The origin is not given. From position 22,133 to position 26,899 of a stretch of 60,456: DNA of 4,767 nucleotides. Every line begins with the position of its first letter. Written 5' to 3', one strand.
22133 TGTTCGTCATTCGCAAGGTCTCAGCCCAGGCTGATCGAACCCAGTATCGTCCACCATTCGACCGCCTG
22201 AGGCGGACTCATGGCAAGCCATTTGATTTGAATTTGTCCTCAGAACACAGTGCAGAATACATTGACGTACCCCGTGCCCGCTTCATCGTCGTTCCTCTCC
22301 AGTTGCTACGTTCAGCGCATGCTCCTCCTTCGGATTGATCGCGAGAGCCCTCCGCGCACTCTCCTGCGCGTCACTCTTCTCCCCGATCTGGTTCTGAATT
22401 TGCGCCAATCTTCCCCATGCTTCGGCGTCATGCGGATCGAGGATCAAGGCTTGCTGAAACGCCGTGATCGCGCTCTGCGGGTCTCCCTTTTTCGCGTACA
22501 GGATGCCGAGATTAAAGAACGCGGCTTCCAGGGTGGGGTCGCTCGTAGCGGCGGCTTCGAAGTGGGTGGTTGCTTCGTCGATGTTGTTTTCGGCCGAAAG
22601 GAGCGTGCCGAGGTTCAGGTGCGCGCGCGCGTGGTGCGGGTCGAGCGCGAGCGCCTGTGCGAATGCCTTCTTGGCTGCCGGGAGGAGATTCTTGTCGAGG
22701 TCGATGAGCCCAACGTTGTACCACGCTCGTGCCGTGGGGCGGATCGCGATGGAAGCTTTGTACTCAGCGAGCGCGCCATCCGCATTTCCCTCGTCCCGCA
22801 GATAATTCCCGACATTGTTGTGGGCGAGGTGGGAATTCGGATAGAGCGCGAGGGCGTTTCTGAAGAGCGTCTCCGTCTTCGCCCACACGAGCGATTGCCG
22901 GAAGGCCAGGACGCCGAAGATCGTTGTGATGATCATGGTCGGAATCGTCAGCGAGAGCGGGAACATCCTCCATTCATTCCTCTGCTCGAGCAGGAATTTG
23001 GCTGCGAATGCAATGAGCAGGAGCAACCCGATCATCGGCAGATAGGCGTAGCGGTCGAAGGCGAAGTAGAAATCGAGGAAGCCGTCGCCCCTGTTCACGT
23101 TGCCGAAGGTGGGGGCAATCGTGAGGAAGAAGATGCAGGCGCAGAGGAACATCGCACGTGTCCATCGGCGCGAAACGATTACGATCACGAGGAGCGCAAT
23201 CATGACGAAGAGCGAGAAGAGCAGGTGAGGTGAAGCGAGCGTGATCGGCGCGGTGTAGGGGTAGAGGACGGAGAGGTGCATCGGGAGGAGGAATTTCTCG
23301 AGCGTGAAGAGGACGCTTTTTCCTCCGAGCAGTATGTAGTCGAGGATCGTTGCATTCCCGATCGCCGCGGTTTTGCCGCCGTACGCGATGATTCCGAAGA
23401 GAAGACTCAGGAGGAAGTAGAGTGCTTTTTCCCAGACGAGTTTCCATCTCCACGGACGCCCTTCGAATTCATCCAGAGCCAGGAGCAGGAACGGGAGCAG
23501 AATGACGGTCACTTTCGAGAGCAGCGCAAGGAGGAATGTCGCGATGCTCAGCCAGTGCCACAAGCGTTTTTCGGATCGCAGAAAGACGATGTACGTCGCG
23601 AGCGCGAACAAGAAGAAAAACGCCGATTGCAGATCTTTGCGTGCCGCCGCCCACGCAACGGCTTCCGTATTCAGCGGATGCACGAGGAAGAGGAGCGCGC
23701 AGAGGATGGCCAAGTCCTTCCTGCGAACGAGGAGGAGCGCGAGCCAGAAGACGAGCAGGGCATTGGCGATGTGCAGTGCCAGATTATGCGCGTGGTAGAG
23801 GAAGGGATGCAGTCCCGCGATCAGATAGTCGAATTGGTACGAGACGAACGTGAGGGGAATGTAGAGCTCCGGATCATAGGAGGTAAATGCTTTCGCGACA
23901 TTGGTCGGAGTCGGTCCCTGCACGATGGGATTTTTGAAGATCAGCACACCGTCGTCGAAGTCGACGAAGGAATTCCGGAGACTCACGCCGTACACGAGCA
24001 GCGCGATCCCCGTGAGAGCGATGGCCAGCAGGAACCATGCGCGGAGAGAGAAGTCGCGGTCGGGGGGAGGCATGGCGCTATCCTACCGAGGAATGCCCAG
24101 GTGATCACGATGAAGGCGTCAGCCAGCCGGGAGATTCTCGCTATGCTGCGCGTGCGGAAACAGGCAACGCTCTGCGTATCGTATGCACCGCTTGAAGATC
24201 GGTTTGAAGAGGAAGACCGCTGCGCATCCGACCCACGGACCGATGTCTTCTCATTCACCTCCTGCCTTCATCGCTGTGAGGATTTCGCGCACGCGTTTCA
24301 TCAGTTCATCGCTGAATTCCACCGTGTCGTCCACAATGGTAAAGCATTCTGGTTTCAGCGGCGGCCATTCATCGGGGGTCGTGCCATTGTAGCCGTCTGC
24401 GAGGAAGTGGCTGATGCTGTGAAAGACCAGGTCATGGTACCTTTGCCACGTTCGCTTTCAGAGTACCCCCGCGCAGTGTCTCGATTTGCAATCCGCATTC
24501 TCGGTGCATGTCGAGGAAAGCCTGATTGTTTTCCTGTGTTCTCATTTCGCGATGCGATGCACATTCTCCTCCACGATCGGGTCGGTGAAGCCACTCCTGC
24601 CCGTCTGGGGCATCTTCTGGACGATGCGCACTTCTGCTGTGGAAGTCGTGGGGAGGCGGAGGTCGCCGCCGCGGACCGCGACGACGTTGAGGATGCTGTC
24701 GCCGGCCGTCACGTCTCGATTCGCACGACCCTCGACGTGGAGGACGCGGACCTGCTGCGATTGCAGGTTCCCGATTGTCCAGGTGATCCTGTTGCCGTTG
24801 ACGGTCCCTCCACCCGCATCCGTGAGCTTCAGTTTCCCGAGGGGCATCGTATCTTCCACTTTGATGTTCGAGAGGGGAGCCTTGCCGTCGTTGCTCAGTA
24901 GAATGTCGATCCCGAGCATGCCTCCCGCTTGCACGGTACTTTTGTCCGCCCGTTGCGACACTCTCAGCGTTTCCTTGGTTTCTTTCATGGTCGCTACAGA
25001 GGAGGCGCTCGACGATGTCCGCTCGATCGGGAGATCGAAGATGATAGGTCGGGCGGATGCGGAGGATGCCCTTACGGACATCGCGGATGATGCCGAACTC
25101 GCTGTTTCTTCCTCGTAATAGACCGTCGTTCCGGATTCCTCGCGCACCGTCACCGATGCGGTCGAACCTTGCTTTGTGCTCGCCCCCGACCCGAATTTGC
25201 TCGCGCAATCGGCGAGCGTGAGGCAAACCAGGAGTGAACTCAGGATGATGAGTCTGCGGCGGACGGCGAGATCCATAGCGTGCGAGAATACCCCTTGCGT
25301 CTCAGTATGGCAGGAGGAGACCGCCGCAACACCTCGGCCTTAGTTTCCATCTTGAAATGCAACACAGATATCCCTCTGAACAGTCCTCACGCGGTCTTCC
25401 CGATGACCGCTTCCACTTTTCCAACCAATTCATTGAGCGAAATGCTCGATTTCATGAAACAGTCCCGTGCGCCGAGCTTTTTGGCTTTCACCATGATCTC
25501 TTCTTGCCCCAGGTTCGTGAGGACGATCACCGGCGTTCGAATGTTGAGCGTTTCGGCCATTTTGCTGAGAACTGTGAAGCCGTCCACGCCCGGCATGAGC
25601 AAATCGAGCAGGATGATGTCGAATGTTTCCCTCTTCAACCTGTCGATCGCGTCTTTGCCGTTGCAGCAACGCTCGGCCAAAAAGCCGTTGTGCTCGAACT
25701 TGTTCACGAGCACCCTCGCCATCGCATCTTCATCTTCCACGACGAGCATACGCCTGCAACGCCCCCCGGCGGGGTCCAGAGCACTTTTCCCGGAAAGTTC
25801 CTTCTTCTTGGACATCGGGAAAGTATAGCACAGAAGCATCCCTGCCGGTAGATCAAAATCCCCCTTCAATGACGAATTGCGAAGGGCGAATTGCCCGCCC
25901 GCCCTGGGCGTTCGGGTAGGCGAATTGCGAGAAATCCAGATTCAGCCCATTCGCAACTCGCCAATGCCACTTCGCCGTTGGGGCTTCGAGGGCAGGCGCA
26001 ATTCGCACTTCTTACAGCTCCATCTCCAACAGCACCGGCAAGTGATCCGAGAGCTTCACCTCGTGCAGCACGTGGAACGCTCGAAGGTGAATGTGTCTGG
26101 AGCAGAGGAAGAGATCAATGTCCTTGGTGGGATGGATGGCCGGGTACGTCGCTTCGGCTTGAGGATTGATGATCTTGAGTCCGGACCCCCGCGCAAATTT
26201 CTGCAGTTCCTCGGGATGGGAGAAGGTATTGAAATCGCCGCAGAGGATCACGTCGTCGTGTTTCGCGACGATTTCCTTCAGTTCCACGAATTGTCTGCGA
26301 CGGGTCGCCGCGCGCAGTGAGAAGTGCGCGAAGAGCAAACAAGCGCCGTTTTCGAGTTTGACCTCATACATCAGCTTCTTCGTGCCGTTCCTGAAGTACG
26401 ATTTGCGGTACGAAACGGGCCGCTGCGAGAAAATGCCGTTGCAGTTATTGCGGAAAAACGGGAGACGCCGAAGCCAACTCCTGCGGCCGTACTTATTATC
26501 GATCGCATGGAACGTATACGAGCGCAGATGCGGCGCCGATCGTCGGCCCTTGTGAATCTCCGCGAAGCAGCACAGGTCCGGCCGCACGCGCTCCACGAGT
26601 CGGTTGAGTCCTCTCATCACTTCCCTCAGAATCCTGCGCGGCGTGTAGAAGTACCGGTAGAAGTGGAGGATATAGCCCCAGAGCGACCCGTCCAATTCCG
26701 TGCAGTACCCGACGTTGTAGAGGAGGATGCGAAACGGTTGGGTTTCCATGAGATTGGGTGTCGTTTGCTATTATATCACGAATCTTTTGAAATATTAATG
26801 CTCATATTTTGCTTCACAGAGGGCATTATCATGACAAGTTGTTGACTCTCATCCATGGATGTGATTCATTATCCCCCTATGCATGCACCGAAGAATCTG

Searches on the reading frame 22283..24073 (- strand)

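Call 75: search_protein_families(library=pfam, proteins=[window:22283-24073:-], max_evalue=0.001)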
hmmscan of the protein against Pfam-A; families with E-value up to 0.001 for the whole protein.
window:22283-24073:- (596 aa): 15 families
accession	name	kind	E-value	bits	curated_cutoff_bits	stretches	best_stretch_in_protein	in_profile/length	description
PF00515.34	TPR_1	-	2.3e-26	90.9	27.8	1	518-549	3-34/34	Tetratricopeptide repeat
PF07719.23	TPR_2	-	4.8e-25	86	27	1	518-549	3-34/34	Tetratricopeptide repeat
PF13181.12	TPR_8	-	5e-22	76.6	25.7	0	518-548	3-33/34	Tetratricopeptide repeat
PF13432.12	TPR_16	-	4.3e-18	65.9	32.7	2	521-583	2-64/65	Tetratricopeptide repeat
PF13431.12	TPR_17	-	3.1e-17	61.8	24.4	1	538-571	1-34/34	Tetratricopeptide repeat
PF14559.12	TPR_19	-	6.7e-17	62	25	2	528-586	3-61/68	Tetratricopeptide repeat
PF13414.12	TPR_11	-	1.9e-16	59.9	26.8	0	495-530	7-42/42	TPR repeat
PF13424.12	TPR_12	-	7.5e-13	48.9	30.1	2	517-580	4-75/77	Tetratricopeptide repeat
PF23914.1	TPR_CcmH_CycH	-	3.9e-11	43.5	42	1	448-543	50-148/158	Cytochrome c-type biogenesis protein H TPR domain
PF13428.12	TPR_14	-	1.5e-10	41.1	23.5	1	520-559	5-44/44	Tetratricopeptide repeat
PF13176.12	TPR_7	-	5.3e-09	35.9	27.9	0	518-547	1-32/36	Tetratricopeptide repeat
PF13174.12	TPR_6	-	3.1e-07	31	26.3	0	518-543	2-27/33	Tetratricopeptide repeat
PF13371.12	TPR_9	-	5.1e-07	30.1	35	1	523-588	2-67/73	Tetratricopeptide repeat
PF13429.12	TPR_15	-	2.6e-05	24.2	26.2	0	513-552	140-182/280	Tetratricopeptide repeat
PF13374.12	TPR_10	-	0.00094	19.6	27.5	0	419-445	6-32/42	Tetratricopeptide repeat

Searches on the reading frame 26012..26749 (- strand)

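Call 25: search_protein_families(library=pfam, proteins=[window:26012-26749:-], max_evalue=0.001)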
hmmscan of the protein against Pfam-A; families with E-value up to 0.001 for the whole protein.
window:26012-26749:- (245 aa): 2 families
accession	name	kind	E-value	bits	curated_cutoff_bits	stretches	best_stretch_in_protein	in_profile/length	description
PF03372.29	Exo_endo_phos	-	1.8e-12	47.9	24.5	1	44-236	18-225/225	Endonuclease/Exonuclease/phosphatase family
PF14529.12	Exo_endo_phos_2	-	5.8e-06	26.6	27.4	1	155-239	19-116/117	Endonuclease-reverse transcriptase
